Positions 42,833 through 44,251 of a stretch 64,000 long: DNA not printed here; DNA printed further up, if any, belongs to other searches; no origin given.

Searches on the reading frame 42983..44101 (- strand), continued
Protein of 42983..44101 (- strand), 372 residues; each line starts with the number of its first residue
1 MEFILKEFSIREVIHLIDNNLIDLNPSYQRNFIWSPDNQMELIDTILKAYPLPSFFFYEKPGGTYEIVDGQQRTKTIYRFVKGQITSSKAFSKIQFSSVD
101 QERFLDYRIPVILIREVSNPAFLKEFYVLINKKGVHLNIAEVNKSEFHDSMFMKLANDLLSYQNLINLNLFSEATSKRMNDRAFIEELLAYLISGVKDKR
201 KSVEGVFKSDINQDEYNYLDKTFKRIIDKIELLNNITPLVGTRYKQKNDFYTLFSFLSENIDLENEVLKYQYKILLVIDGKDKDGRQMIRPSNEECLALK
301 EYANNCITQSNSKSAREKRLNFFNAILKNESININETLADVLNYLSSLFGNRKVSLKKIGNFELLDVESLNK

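Call 88: get_annotated_region(hit=H13, flank=10000)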
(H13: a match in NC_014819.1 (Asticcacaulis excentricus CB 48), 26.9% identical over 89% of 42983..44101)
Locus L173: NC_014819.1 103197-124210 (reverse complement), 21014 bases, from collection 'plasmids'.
description: Asticcacaulis excentricus CB 48 plasmid pASTEX02, complete sequence
organism: Asticcacaulis excentricus CB 48 (NCBI taxid 573065)
taxonomy: Bacteria; Pseudomonadota; Alphaproteobacteria; Caulobacterales; Caulobacteraceae; Asticcacaulis; Asticcacaulis excentricus; Asticcacaulis excentricus CB 48
host: -; source: pond water; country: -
typing (MOB-suite, as given by PLSDB): conjugative; replicon rep_cluster_535; relaxase MOBF; mating-pair formation MPF_F
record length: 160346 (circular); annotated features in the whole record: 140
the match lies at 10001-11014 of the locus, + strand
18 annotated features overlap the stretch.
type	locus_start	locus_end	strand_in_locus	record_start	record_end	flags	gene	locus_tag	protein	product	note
CDS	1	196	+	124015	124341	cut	-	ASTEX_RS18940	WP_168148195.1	hypothetical protein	-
CDS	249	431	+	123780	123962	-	-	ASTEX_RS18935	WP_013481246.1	hypothetical protein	-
CDS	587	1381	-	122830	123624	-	-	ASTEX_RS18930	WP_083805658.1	alginate export family protein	-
CDS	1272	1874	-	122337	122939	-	-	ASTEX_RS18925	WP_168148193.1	alginate export family protein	-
CDS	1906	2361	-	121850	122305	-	arsN2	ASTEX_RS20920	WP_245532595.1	arsenic resistance N-acetyltransferase ArsN2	-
CDS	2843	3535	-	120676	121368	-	arsH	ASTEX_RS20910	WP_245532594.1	arsenical resistance protein ArsH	GO:0046685 - response to arsenic-containing substance [Evidence IEA]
CDS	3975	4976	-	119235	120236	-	arsB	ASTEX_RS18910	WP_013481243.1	ACR3 family arsenite efflux transporter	GO:0046685 - response to arsenic-containing substance [Evidence IEA]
CDS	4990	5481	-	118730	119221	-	-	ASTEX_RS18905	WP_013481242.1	arsenate reductase ArsC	-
CDS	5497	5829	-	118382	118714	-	-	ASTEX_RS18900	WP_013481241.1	metalloregulator ArsR/SmtB family transcription factor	GO:0006355 - regulation of DNA-templated transcription [Evidence IEA]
CDS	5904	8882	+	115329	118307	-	-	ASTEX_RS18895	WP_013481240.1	Tn3 family transposase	-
CDS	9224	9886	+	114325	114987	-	-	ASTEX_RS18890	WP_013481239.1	recombinase family protein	GO:0006310 - DNA recombination [Evidence IEA]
CDS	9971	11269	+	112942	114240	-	-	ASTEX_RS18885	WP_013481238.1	DUF262 domain-containing protein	-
CDS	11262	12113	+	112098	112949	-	-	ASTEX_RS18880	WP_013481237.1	protein kinase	GO:0006468 - protein phosphorylation [Evidence IEA]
CDS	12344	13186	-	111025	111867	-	-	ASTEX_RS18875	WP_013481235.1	phosphoadenosine phosphosulfate reductase family protein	-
CDS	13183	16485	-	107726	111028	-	-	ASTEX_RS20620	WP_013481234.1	hypothetical protein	-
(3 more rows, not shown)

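Call 89: get_annotated_region(hit=H14, flank=12000)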
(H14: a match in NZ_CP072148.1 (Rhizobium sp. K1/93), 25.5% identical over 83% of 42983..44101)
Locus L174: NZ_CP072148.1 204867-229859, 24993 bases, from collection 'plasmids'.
description: Rhizobium sp. K1/93 plasmid pTiK1_93, complete sequence
organism: Rhizobium sp. K1/93 (NCBI taxid 2819997)
taxonomy: Bacteria; Pseudomonadota; Alphaproteobacteria; Hyphomicrobiales; Rhizobiaceae; Rhizobium; Rhizobium sp. K1/93
host: -; source: Himalayan blackberry,cell culture; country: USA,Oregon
typing (MOB-suite, as given by PLSDB): conjugative; relaxase MOBP,MOBQ; mating-pair formation MPF_T
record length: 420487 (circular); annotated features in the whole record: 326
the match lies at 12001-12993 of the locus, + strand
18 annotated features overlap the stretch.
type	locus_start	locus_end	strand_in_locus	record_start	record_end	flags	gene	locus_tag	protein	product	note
CDS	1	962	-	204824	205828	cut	repB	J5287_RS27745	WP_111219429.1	plasmid partitioning protein RepB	-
CDS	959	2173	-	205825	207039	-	repA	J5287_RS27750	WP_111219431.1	plasmid partitioning protein RepA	-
CDS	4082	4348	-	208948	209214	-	-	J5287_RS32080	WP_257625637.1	hypothetical protein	-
CDS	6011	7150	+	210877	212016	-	-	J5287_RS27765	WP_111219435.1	RHE_PE00001 family protein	-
CDS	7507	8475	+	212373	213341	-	-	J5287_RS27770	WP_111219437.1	DUF4365 domain-containing protein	-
CDS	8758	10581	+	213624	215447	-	-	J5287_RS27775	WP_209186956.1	N-6 DNA methylase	GO:0006306 - DNA methylation [Evidence IEA]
CDS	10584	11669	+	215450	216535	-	-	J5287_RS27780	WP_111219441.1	BsuBI/PstI family type II restriction endonuclease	GO:0009307 - DNA restriction-modification system [Evidence IEA]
CDS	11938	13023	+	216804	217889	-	-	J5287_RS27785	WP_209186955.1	DUF262 domain-containing protein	-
CDS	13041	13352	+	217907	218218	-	-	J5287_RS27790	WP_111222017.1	hypothetical protein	-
CDS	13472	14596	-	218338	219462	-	-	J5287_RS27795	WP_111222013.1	IS5 family transposase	-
CDS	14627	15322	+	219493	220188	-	-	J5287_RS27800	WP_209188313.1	hypothetical protein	-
CDS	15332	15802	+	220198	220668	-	-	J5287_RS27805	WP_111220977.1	hypothetical protein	-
CDS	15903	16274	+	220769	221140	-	-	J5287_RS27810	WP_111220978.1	hypothetical protein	-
CDS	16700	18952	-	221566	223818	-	-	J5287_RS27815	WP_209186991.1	AAA family ATPase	-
CDS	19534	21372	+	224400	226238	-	-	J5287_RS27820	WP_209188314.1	DUF262 domain-containing protein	-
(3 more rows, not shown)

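Call 90: search_protein_families(library=padloc, proteins=[L172:158-1990:+, L172:1990-3543:+, L172:4038-8903:+, L172:8974-10344:+, L172:10337-11218:+, L170:8935-10191:+, L173:18671-20998:-], max_evalue=0.00001)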
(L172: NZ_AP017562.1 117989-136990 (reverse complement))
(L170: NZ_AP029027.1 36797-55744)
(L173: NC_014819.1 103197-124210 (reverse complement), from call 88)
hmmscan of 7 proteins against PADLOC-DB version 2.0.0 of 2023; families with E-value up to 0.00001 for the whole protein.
L172:158-1990:+ (610 aa): 6 families
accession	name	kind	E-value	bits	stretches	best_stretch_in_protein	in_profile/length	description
PDLC02793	SspF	-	2.3e-236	783.9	1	13-608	1-599/600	SspF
PDLC02794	SspF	-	1.4e-116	388.5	1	13-572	1-572/572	SspF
PDLC02798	SspF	-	1.1e-74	250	1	11-598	6-606/607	SspF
PDLC02795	SspF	-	1.2e-64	216.9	1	24-580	16-553/560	SspF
PDLC02796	SspF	-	1.4e-48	164.2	1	14-557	5-513/525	SspF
PDLC02797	SspF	-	9.2e-43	144.4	1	10-568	3-564/568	SspF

L172:1990-3543:+ (517 aa): 4 families
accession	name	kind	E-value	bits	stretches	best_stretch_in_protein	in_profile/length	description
PDLC02799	SspG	-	8.6e-203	672.9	1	13-512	2-498/498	SspG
PDLC02802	SspG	-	6.7e-129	429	1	15-512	3-519/519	SspG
PDLC02800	SspG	-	4e-55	185.7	1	21-512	3-476/476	SspG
PDLC02801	SspG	-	3.2e-23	80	2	421-512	437-532/533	SspG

L172:4038-8903:+ (1621 aa): 6 families
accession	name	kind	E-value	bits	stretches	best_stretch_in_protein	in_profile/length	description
PDLC02806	SspH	-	0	2146.8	1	14-1615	178-1766/1766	SspH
PDLC02803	SspH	-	0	1384.9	3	18-1127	184-1254/1255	SspH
PDLC02805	SspH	-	1.1e-211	703.8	2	19-1137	188-1299/1400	SspH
PDLC02804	SspH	-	2.9e-52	175.5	1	250-1611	247-1558/1561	SspH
PDLC04140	mad8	-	4.1e-22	77.1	1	1387-1570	26-263/314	mads_8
PDLC01055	HerA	-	3.7e-07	27.3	0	1382-1418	154-187/532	Type III coevolved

L172:8974-10344:+ (456 aa): 3 families
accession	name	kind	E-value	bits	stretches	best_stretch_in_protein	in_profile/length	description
PDLC03877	NsnA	-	9.4e-45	151.5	1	5-250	47-295/385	-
PDLC04027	PD-T4-2_A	-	6.8e-23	79.3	1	10-243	39-278/363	-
PDLC03418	REase_II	-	3.9e-12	44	1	21-163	30-163/372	Type II restriction enzyme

L172:10337-11218:+ (293 aa): 32 families (the best 25 are shown)
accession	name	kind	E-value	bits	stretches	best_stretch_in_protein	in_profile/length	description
PDLC04138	mad6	-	2.5e-35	120.5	1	24-216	52-230/659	mads_6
PDLC04042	PD-T4-6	-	3.6e-33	113.4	1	24-247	10-212/292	-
PDLC04053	PD-T4-6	-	3.3e-29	100.3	1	20-246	6-210/311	-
PDLC04047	PD-T4-6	-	3.4e-25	86.8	1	24-246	11-211/327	-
PDLC04054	PD-T4-6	-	8.4e-25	85.9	1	25-250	12-216/347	-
PDLC04060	PD-T4-6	-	2e-23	81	1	25-246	10-208/486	-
PDLC04046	PD-T4-6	-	2.6e-22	77.6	1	25-246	15-222/427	-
PDLC04061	PD-T4-6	-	1.5e-21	75.5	1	24-246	17-222/510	-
PDLC03920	MkoA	-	1.6e-21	74.4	1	24-290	9-277/1112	-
PDLC04043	PD-T4-6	-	1.9e-21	74.6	2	145-246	121-216/452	-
PDLC04063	PD-T4-6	-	5.5e-21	72.9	1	26-247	19-226/564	-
PDLC04039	PD-T4-6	-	1.7e-20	71.5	1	24-246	15-214/458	-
PDLC04058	PD-T4-6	-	7.6e-20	69.4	1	27-247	15-222/460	-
PDLC04041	PD-T4-6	-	6.1e-19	66.6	1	24-246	29-233/443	-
PDLC04056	PD-T4-6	-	7e-19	66.2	1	24-247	6-210/415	-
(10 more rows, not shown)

L170:8935-10191:+ (418 aa): 3 families
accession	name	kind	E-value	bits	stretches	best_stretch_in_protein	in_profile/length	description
PDLC03877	NsnA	-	1.8e-36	124.3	1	8-256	50-303/385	-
PDLC04027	PD-T4-2_A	-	3.6e-18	63.8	1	12-88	41-115/363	-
PDLC03418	REase_II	-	4.3e-14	50.4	1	21-163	30-164/372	Type II restriction enzyme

L173:18671-20998:- (775 aa): 0 families
